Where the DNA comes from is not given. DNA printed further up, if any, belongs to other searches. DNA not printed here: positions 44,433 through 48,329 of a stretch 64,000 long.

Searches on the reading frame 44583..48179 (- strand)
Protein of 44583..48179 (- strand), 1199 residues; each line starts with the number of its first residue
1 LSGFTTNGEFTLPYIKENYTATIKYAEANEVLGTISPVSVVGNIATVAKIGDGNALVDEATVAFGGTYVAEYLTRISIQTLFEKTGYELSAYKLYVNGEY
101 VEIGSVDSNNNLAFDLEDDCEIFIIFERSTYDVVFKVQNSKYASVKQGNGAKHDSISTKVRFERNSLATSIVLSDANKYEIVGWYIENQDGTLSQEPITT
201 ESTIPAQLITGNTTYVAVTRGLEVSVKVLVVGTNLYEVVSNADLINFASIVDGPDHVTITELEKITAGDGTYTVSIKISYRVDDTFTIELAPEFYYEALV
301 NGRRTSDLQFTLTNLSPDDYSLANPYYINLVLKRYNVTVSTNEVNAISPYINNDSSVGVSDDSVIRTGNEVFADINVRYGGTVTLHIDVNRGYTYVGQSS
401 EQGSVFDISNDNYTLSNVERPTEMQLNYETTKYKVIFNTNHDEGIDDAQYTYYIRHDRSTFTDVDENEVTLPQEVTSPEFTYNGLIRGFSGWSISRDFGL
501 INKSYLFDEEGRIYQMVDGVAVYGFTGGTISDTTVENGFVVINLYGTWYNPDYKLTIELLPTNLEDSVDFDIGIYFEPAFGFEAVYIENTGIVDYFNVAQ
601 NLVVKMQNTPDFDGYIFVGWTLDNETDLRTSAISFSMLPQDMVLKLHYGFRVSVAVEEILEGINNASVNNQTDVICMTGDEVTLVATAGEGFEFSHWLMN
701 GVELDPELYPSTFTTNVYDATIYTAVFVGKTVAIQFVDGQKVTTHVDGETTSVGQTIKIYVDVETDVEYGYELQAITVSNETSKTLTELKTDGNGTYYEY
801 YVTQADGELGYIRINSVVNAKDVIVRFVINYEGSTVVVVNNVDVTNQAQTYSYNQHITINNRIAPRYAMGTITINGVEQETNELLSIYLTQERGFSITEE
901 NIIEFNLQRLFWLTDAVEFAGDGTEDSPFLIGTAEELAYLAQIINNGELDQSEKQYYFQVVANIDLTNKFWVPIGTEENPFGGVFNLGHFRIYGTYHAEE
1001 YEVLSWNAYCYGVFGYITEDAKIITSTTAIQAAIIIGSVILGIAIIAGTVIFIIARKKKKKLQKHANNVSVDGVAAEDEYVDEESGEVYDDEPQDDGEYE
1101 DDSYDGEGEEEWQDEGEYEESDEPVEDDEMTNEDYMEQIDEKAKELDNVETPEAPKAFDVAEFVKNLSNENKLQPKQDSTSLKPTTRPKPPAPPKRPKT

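Call 88: search_protein_families(library=pfam, proteins=[window:44583-48179:-], max_evalue=0.0001)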
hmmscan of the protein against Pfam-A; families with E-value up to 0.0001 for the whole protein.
window:44583-48179:- (1199 aa): 1 family
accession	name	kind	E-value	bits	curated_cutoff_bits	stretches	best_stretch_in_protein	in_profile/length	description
PF18998.6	Flg_new_2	-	1.4e-09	38.2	23.6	0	678-727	21-69/73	Divergent InlB B-repeat domain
